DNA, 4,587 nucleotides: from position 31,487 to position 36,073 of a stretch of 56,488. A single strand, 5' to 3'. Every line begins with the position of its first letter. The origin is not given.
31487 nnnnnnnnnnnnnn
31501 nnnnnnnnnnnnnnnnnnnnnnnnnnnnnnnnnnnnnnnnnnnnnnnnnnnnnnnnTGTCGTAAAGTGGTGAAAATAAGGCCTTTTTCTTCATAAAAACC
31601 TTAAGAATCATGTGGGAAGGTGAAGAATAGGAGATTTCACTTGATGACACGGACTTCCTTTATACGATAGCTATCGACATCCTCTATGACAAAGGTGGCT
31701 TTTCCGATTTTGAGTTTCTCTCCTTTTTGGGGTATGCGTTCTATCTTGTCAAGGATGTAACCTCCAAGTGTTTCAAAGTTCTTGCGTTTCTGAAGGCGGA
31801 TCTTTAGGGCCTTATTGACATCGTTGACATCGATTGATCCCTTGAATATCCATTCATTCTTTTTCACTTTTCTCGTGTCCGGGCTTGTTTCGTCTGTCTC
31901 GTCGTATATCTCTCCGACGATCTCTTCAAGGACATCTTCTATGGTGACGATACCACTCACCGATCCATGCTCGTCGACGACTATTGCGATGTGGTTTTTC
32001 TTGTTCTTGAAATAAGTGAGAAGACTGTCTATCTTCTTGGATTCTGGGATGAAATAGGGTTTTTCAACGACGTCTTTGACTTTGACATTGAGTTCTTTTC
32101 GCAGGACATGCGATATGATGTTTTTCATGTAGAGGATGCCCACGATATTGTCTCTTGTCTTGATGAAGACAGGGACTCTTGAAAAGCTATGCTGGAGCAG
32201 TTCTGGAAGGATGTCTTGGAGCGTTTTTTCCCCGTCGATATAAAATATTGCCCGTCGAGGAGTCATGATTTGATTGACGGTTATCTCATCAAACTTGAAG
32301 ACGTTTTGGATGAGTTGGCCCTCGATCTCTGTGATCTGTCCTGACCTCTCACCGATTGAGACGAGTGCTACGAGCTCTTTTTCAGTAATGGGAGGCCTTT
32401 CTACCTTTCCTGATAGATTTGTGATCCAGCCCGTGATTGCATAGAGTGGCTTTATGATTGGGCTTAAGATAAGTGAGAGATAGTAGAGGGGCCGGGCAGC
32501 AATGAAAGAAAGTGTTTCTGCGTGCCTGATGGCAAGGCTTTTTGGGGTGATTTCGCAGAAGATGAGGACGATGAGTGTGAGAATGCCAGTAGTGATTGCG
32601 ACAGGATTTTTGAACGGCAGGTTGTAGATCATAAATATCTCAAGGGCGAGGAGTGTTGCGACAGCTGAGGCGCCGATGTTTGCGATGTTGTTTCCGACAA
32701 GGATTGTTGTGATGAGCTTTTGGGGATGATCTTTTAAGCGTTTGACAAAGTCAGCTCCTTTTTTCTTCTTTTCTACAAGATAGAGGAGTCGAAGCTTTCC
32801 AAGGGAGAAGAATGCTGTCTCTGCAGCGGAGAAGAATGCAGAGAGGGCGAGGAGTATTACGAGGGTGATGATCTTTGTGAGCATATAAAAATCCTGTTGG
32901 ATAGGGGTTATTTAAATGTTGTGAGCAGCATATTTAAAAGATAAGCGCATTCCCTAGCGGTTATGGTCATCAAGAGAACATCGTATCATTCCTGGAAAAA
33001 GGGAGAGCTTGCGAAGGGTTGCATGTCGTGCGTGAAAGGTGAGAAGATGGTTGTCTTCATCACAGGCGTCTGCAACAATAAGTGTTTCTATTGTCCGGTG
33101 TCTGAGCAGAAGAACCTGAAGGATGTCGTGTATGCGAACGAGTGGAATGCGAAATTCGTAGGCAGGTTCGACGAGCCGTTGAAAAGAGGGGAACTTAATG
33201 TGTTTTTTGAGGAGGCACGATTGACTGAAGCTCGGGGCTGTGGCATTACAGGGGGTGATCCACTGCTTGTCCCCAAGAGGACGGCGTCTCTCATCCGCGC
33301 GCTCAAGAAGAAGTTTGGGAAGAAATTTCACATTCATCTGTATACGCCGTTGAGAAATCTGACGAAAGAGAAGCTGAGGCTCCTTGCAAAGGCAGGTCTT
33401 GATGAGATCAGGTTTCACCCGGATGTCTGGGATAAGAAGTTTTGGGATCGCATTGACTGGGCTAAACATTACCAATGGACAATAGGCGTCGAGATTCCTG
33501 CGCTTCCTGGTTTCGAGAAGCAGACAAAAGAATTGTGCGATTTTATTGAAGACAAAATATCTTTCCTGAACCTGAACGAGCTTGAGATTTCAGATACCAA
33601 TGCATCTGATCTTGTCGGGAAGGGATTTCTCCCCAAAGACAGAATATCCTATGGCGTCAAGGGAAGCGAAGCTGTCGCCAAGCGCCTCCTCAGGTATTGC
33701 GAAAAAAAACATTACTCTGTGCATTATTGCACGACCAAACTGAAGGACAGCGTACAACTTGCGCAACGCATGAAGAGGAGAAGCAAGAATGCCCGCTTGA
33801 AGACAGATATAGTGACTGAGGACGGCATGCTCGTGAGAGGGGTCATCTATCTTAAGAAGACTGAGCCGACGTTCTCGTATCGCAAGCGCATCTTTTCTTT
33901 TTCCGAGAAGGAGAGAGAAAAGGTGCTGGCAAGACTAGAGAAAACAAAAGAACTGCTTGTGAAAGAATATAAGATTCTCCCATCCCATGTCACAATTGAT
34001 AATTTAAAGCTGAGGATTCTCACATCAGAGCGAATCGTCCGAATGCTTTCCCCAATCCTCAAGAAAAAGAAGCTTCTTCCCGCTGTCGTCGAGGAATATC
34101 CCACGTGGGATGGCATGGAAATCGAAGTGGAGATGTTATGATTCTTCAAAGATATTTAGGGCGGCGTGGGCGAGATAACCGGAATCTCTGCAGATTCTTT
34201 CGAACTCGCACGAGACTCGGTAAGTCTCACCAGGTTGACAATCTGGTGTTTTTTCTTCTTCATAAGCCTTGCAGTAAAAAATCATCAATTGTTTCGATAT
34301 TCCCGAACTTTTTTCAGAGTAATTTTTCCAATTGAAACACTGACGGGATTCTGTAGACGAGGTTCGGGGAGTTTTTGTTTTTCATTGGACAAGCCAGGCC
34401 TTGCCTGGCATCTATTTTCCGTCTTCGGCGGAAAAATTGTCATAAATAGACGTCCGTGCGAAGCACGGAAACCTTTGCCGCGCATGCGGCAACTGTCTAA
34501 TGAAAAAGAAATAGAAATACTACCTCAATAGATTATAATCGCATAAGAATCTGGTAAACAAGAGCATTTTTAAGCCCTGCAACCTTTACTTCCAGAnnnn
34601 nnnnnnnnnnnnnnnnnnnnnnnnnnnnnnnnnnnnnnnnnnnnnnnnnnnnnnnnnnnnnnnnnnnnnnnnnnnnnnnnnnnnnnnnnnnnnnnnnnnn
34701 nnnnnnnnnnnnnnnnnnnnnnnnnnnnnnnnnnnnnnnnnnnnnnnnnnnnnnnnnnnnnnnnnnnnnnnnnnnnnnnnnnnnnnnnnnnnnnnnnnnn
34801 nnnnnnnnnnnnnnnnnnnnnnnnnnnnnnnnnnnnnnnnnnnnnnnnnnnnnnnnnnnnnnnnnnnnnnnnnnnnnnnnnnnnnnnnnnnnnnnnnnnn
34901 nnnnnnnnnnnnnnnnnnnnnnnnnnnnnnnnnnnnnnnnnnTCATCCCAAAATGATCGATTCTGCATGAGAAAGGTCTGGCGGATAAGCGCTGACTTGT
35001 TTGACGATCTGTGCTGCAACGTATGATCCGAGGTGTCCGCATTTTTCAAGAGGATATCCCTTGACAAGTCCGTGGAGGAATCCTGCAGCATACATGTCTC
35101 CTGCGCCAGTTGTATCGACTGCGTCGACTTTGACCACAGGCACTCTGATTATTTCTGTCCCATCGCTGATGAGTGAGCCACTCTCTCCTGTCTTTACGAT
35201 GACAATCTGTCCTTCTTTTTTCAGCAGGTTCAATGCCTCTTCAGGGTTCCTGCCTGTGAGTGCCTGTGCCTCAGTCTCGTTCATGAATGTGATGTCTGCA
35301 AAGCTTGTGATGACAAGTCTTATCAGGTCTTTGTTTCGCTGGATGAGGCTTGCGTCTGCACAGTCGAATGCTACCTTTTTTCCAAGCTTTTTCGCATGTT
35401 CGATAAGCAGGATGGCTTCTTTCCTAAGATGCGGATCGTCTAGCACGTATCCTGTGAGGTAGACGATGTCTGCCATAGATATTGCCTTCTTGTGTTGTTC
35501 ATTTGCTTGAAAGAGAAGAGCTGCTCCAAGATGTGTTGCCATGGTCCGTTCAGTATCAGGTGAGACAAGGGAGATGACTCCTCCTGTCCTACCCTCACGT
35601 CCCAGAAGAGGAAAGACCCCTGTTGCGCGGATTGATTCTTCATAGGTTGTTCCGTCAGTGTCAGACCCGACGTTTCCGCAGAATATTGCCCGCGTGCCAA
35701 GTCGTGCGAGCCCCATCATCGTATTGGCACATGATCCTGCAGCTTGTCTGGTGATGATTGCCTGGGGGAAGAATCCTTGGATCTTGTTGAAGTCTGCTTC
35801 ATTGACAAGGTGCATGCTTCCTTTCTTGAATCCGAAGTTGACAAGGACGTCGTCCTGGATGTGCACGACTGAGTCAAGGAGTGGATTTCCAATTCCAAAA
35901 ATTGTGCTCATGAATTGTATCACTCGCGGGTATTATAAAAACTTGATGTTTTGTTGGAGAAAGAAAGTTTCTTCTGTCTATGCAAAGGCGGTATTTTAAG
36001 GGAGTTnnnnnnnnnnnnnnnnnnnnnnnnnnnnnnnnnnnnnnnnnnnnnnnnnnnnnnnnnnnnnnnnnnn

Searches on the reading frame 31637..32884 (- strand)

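Call 18: search_protein_families(library=pfam, proteins=[window:31637-32884:-], max_evalue=0.01)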
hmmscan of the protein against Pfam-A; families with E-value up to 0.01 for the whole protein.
window:31637-32884:- (415 aa): 4 families
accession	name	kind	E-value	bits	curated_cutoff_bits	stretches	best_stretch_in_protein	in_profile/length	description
PF01595.25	CNNM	-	2.8e-49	167.7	28.4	1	7-186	2-179/181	Cyclin M transmembrane N-terminal domain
PF03471.22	CorC_HlyC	-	3.1e-20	72.4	27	1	339-414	2-78/81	Transporter associated domain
PF00571.33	CBS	-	3.6e-16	59.7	24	2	269-323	1-56/57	CBS domain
PF08507.15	COPI_assoc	-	0.003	18.1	30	1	67-154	6-97/130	COPI associated protein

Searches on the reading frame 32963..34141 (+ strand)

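Call 18: search_protein_families(library=pfam, proteins=[window:32963-34141:+], max_evalue=0.01)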
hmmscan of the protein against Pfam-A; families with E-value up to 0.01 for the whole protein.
window:32963-34141:+ (392 aa): 3 families
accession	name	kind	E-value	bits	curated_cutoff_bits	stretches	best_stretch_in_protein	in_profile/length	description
PF04055.27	Radical_SAM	-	1e-15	58.7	29.5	1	32-170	2-126/166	Radical SAM superfamily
PF13353.11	Fer4_12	-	5.1e-05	24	22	1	26-128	5-90/137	4Fe-4S single cluster domain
PF13864.11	Enkurin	-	0.0015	19.4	23.6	1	298-351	30-68/92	Calmodulin-binding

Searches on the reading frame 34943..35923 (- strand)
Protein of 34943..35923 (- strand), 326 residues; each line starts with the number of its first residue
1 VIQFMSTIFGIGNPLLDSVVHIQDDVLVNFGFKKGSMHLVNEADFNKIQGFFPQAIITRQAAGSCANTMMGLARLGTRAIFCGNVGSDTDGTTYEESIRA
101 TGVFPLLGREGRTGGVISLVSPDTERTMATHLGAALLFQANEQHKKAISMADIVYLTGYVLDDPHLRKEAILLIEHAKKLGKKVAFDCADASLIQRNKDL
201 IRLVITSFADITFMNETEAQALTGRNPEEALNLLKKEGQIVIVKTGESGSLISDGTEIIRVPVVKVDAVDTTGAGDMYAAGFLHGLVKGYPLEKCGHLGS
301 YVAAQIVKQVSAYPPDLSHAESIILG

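Call 18: search_protein_families(library=pfam, proteins=[window:34943-35923:-], max_evalue=0.01)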
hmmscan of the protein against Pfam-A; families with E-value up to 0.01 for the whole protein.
window:34943-35923:- (326 aa): 3 families
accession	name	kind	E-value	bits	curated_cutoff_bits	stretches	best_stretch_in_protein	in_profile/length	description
PF00294.29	PfkB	-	1.3e-48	166.4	25.8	1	57-314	31-297/302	pfkB family carbohydrate kinase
PF25270.1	Khk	-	0.00044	20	35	1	241-319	282-357/365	Prokaryotic ketohexokinase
PF08543.17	Phos_pyr_kin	-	0.0048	16.7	27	1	198-295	109-220/246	Phosphomethylpyrimidine kinase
